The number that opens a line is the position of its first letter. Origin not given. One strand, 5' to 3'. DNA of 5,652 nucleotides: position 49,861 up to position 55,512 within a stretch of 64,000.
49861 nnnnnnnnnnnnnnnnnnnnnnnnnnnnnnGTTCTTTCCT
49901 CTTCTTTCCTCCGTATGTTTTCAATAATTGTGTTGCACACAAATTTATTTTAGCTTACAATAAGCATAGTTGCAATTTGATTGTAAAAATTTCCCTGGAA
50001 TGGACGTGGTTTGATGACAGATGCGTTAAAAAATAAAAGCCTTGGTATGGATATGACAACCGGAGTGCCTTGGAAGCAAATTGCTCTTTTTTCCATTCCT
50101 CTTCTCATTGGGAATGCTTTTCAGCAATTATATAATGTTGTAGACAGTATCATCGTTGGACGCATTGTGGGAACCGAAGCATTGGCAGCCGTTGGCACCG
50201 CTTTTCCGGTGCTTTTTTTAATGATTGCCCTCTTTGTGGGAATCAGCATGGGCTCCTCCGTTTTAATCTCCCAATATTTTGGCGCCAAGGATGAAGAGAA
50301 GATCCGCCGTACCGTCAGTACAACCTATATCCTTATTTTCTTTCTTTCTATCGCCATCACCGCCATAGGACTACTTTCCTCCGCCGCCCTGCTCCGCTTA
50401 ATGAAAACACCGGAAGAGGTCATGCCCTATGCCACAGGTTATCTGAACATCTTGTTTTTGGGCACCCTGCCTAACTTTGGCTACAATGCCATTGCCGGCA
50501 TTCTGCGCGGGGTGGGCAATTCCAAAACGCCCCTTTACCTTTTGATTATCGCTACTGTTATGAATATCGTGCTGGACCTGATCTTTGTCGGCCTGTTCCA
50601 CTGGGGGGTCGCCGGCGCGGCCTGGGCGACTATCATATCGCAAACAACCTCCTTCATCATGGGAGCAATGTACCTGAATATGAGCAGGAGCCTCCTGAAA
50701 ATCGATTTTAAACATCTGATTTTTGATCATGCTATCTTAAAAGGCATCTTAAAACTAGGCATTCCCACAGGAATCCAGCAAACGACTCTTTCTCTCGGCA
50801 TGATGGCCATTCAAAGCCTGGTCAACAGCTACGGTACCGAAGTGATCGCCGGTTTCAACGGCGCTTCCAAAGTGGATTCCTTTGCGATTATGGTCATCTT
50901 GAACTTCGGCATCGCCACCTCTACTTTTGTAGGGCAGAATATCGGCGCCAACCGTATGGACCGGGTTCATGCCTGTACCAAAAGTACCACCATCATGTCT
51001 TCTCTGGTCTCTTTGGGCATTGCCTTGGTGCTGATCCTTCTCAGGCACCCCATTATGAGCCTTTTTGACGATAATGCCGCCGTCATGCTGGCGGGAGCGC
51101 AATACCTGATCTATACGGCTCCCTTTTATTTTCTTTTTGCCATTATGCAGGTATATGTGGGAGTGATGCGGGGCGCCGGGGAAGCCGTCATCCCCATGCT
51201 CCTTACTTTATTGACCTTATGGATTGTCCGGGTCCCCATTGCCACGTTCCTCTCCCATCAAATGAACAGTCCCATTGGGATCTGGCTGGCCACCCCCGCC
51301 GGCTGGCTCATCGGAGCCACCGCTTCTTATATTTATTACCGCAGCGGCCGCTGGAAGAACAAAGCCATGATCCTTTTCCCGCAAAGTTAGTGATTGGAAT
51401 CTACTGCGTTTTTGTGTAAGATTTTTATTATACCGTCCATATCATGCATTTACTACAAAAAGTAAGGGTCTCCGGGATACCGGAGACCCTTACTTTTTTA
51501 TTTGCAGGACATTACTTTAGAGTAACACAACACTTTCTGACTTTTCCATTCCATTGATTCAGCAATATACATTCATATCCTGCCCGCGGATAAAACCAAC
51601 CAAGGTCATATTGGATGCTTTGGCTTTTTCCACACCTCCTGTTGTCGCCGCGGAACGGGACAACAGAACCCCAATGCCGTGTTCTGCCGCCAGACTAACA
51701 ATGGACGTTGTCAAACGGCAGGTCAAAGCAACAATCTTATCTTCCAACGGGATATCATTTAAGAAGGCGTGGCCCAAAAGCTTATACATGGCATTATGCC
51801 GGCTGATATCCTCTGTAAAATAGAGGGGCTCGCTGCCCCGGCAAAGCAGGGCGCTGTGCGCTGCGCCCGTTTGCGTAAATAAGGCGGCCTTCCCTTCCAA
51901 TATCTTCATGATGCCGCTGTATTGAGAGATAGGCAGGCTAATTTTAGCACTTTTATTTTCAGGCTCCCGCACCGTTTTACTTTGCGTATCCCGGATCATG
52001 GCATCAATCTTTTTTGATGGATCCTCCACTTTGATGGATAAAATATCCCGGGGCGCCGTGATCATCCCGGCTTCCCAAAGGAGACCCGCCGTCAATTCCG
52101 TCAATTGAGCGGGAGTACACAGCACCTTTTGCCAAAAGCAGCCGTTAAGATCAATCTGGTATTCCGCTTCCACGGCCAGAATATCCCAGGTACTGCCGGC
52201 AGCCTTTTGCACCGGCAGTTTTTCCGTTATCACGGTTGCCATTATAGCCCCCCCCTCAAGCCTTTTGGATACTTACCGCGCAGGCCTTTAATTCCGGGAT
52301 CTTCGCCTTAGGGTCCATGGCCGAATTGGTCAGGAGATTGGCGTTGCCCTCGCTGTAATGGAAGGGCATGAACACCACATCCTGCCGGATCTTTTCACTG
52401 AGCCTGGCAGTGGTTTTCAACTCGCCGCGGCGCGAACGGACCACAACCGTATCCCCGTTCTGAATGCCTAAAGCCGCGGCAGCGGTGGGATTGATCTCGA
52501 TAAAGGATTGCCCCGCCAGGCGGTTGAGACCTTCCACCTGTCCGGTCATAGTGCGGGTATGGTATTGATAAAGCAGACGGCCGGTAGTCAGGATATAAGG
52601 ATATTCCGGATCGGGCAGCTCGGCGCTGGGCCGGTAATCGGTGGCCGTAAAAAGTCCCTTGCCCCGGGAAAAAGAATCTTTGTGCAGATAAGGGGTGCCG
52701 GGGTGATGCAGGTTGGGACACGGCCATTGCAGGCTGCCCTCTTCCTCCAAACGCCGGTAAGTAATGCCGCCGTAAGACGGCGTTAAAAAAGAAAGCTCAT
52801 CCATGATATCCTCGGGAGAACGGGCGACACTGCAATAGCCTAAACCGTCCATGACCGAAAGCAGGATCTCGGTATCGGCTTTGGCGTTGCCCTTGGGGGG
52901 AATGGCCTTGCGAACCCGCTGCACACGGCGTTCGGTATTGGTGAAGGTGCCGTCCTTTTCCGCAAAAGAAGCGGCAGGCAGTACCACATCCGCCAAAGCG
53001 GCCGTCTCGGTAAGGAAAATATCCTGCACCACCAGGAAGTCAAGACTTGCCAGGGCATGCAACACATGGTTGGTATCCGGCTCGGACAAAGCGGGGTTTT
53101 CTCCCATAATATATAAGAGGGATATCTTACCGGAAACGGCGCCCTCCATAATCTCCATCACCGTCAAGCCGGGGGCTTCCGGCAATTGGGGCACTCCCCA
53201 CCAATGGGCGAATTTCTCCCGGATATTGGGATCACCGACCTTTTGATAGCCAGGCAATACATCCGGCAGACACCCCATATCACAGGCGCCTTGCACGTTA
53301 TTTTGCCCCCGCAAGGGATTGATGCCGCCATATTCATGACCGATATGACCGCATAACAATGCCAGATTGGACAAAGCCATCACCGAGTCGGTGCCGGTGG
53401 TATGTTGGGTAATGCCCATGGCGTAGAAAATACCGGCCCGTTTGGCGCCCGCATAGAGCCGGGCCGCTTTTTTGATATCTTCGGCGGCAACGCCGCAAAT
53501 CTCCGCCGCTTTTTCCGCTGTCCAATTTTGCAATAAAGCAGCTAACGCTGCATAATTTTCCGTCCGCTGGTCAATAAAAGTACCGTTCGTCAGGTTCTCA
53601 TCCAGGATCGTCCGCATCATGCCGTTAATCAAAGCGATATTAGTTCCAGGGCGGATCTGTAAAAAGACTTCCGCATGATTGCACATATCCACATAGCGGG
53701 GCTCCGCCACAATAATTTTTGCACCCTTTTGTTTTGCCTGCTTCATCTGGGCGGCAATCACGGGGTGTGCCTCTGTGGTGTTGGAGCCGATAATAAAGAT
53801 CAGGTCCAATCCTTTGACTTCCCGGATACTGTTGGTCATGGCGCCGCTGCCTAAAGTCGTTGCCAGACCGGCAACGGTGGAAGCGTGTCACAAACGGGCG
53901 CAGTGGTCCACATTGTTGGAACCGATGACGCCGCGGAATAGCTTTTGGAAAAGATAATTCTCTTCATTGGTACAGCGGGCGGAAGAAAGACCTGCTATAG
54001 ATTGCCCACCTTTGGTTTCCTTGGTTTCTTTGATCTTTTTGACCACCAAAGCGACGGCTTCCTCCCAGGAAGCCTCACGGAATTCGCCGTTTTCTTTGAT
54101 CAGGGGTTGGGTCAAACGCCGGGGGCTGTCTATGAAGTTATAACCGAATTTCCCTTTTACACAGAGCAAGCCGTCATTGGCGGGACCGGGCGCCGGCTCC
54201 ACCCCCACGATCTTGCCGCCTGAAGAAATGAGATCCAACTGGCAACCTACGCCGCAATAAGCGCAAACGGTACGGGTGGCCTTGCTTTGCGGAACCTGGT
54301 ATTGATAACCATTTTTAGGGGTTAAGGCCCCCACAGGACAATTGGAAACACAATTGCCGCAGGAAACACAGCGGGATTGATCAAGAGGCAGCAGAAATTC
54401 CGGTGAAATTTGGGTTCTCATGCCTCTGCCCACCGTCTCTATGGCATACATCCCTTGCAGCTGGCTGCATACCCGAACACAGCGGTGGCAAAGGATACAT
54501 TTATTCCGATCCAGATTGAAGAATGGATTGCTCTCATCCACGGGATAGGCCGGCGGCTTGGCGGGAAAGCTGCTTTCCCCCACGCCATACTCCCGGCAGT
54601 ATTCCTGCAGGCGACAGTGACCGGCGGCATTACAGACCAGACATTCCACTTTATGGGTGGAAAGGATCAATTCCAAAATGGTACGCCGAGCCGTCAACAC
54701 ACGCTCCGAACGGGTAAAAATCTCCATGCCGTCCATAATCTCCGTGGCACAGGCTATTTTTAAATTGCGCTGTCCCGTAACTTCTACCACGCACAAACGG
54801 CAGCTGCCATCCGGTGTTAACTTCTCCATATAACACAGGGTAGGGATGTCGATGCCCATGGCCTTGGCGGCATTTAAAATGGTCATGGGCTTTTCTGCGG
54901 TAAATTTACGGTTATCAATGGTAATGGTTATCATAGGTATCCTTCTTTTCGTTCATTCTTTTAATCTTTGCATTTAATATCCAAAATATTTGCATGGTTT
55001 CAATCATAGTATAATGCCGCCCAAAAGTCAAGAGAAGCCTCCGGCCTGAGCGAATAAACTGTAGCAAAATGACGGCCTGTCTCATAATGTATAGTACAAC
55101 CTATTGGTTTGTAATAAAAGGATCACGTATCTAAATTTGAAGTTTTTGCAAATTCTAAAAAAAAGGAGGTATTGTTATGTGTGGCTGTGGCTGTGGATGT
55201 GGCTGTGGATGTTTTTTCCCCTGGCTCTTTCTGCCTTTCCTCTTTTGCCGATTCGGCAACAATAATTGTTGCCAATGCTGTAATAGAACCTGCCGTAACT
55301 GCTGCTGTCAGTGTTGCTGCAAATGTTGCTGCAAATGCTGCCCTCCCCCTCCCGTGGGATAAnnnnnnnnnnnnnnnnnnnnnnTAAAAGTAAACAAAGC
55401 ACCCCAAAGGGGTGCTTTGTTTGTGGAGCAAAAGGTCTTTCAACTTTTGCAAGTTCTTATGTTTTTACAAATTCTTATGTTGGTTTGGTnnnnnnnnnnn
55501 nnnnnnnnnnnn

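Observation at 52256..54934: Selenocysteine formate dehydrogenase: two track ORFs are one gene read through TGA, with a SECIS hairpin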

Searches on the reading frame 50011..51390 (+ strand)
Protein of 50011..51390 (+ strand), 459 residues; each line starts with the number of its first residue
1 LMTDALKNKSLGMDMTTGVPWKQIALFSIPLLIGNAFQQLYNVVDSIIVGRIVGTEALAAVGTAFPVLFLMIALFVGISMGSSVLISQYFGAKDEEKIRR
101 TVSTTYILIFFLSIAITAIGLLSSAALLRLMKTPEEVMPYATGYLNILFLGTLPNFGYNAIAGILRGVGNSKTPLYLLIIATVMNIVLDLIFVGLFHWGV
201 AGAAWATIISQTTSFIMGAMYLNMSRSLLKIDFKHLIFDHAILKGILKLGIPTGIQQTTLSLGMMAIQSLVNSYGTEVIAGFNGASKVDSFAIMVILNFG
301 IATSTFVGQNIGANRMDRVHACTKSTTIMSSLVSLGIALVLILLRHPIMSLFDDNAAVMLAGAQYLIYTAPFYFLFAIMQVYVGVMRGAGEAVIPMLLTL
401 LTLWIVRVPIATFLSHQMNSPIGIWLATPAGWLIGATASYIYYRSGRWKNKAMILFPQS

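Call 12: search_protein_families(library=ncbifam, proteins=[window:50011-51390:+])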
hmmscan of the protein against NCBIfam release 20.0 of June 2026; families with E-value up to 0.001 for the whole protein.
window:50011-51390:+ (459 aa): 14 families
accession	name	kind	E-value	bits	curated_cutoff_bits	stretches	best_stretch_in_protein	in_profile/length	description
TIGR00797.1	matE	subfamily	3.1e-90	302.9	147.4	1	30-425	1-396/396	MATE family efflux transporter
NF041801.1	MATE_SolL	equivalog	1.1e-61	209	780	1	21-452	19-455/458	solanimycin export family MATE transporter SolL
NF007130.1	PRK09575.1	equivalog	1.1e-36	127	445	1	24-430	8-414/435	MATE family efflux transporter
NF007562.1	PRK10189.1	equivalog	4.3e-31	108.2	465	1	20-451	25-465/470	EmmdR/YeeO family multidrug/toxin efflux MATE transporter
NF007690.0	PRK10367.1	equivalog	7.3e-23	81.2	409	1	25-370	12-358/441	MATE family efflux transporter DinF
NF001214.0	PRK00187.1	equivalog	2.4e-21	76.3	449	1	30-440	18-438/464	NorM family multidrug efflux MATE transporter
NF052396.1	MATE_WgkD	equivalog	2.7e-20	72.8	510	1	22-382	3-362/428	tryglysin-associated MATE efflux transporter WgkD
NF000217.1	MATE_multi_FepA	equivalog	3.3e-20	72.6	900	1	26-444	19-435/443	multidrug efflux MATE transporter FepA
NF041358.1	GntT_guanitoxin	equivalog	1.5e-15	57.2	525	1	35-428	26-419/438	guanitoxin biosynthesis MATE family efflux transporter GntT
NF000131.1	MATE_multi_MepA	equivalog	1.4e-14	54.2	850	1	21-410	15-402/451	multidrug efflux MATE transporter MepA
TIGR02900.1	spore_V_B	equivalog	1.5e-11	43.7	372.3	2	31-127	8-105/488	stage V sporulation protein B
NF045539.1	MATE_efflux1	equivalog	9.3e-09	34.9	350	1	92-394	68-364/411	MATE family Na+-driven efflux transporter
NF000263.1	MATE_multi_NorM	equivalog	8.4e-07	28.7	950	1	26-438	22-440/459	multidrug efflux MATE transporter NorM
NF045578.1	export_MbnM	equivalog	2.4e-06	26.8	285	1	29-346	7-316/410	methanobactin export MATE transporter MbnM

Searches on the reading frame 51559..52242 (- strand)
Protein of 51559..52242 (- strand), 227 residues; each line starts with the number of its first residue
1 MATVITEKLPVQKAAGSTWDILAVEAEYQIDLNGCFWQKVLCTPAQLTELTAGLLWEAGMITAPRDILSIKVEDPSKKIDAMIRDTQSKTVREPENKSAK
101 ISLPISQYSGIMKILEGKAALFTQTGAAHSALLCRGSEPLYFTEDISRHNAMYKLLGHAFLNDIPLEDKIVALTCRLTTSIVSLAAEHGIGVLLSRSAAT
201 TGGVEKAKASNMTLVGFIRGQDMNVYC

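Call 8: search_protein_families(library=pfam, proteins=[window:51559-52242:-])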
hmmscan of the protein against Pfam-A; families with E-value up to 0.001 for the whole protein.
window:51559-52242:- (227 aa): 1 family
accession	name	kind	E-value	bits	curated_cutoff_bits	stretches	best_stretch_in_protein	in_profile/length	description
PF02634.21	FdhD-NarQ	-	1e-46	160.1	27.2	2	89-226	93-230/237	FdhD/NarQ family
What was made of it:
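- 51559..52242 (-): fdhD, the sulfurtransferase that matures the FDH cofactor. It starts 13 nt after the fdhA stop and is probably co-transcribed. PF02634 at 1e-46 (call 8).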

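Call 12: search_protein_families(library=ncbifam, proteins=[window:51559-52242:-])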
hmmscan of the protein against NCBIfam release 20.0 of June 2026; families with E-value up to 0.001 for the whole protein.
window:51559-52242:- (227 aa): 2 families
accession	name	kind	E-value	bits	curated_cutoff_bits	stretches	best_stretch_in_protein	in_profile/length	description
TIGR00129.1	fdhD_narQ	equivalog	5.9e-39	133.9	140.9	1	20-226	3-229/237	formate dehydrogenase accessory sulfurtransferase FdhD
NF001943.0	PRK00724.1-2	equivalog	3.3e-38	131.3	269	2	99-226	137-266/274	formate dehydrogenase accessory sulfurtransferase FdhD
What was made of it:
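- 51559..52242 (-): TIGR00129 scores 133.9 bits, just under its cutoff of 140.9 (call 12).
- fdhD is intact directly downstream (calls 8, 12).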

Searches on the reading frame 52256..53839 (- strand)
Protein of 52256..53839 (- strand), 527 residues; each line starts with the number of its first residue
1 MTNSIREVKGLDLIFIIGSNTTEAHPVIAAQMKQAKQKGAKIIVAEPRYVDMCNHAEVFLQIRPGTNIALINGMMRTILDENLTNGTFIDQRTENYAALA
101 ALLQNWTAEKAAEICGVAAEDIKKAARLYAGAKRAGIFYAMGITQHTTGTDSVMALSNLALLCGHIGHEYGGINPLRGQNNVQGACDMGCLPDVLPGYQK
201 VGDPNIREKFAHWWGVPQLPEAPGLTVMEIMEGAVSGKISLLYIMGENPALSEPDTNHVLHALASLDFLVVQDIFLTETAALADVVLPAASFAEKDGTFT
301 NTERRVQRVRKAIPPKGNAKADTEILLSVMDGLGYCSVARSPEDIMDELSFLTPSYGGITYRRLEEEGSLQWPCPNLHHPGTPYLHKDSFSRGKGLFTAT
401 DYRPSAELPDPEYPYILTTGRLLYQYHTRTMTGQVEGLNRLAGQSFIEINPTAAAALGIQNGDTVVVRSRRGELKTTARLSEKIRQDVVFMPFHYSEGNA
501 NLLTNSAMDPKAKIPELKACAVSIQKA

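Call 12: search_protein_families(library=ncbifam, proteins=[window:52256-53839:-])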
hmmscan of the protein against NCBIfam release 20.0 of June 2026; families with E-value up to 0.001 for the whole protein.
window:52256-53839:- (527 aa): 28 families (the best 25 are shown)
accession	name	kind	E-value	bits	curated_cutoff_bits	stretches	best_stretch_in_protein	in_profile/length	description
TIGR01591.1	Fdh-alpha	equivalog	3.9e-191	636.6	666.25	1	1-524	146-672/672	formate dehydrogenase subunit alpha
NF047855.1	AssmNtatRedNasC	equivalog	2.4e-131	439.3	1100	1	1-525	171-707/708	assimilatory nitrate reductase catalytic subunit NasC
NF041323.1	Nitr_red_NasA_Halo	equivalog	5.5e-84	282.9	1000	1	15-524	157-672/673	assimilatory nitrate reductase NasA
TIGR01553.1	formate-DH-alph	equivalog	1e-69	235.4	814.2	4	104-205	367-472/1009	formate dehydrogenase-N subunit alpha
TIGR01701.1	Fdhalpha-like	subfamily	2e-64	218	582.15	1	4-525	192-742/744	FdhF/YdeP family oxidoreductase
NF041513.1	formate_DH_Act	exception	1.2e-61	208.7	1400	4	105-210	397-506/1067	formate dehydrogenase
NF010055.0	PRK13532.1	equivalog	1.4e-60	205.5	904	2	95-324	327-562/830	nitrate reductase catalytic subunit NapA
TIGR01706.1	NAPA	equivalog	8.6e-59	199.6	930.55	2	99-327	331-565/830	periplasmic nitrate reductase subunit alpha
TIGR00509.1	bisC_fam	subfamily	1.7e-41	142.3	1017.55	2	30-334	195-511/772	molybdopterin guanine dinucleotide-containing S/N-oxide reductase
NF012032.0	PRK15488.1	equivalog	2.2e-41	141.7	694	2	31-375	219-567/759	thiosulfate reductase PhsA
TIGR02166.1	dmsA_ynfE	subfamily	3.8e-34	117.8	777.7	3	107-334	332-558/794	DMSO/selenate family reductase complex A subunit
TIGR02693.1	arsenite_ox_L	equivalog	7e-32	110.3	359.05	2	57-329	291-569/806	arsenate reductase (azurin) large subunit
NF005895.0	PRK07860.1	equivalog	8.4e-32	110.1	802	1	183-355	510-680/811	NADH-quinone oxidoreductase subunit G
TIGR03479.1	DMSO_red_II_alp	subfamily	1.4e-31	109.4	984.75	4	11-93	225-307/913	molybdopterin-dependent oxidoreductase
NF007406.0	PRK09939.1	equivalog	6.8e-27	93.9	1473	1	11-271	209-488/759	acid resistance putative oxidoreductase YdeP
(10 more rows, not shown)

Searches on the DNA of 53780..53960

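Call 6: search_rna_families(source=window, start=53780, end=53960, threshold=evalue, max_evalue=10, show_alignments=3)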
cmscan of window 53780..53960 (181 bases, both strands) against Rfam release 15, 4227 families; matches with E-value up to 10: 1.
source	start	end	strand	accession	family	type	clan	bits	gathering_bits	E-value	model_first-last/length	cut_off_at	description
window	53835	53893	-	RF01989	SECIS_3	Cis-reg;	-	36.7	63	3.5e-07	1-59/59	no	Selenocysteine insertion sequence 3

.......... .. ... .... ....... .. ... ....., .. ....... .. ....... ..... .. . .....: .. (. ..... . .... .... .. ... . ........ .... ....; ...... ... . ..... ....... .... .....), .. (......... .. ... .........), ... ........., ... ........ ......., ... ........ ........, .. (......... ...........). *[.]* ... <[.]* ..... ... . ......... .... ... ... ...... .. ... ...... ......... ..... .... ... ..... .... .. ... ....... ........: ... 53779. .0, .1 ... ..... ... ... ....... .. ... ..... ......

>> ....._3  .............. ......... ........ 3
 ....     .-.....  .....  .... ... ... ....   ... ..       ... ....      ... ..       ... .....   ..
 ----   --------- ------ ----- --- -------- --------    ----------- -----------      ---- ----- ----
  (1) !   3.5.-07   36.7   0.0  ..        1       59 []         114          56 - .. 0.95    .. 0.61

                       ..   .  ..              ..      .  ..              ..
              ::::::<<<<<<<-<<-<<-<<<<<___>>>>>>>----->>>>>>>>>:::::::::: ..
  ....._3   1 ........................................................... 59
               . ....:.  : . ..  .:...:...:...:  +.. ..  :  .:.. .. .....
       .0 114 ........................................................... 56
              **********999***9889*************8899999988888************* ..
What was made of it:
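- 53835..53893 (-): Extended region matched by Rfam SECIS_3 (RF01989). The match is below threshold and is not diagnostic. 36.7 bits against a gathering score of 63 (call 6).
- On Bacterial SECIS / Sec-decoding site: 36.7 bits against 63 (call 6).
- Closest known: Rfam SECIS_3. Same: The model matches 53835-53893 end to end (positions 1-59 of 59) with the hairpin in register (call 6).
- Tried and rejected: The local SECIS_3 hit (call 6) looked supportive.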

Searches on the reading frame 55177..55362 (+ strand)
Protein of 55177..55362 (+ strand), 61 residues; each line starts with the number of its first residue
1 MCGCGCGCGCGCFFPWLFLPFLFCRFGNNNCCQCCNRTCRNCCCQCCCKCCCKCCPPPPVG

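Call 31: search_protein_families(library=pfam, max_evalue=0.01, proteins=[window:55177-55362:+])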
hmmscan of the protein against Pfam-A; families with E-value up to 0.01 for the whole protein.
window:55177-55362:+ (61 aa): 0 families

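Call 52: search_protein_families(library=ncbifam, max_evalue=0.00001, proteins=[window:55177-55362:+])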
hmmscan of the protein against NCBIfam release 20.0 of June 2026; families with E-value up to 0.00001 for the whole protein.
window:55177-55362:+ (61 aa): 0 families

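Call 54: list_cluster_members(proteins=[window:55177-55362:+, window:48828-49448:-, window:40209-40730:-])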
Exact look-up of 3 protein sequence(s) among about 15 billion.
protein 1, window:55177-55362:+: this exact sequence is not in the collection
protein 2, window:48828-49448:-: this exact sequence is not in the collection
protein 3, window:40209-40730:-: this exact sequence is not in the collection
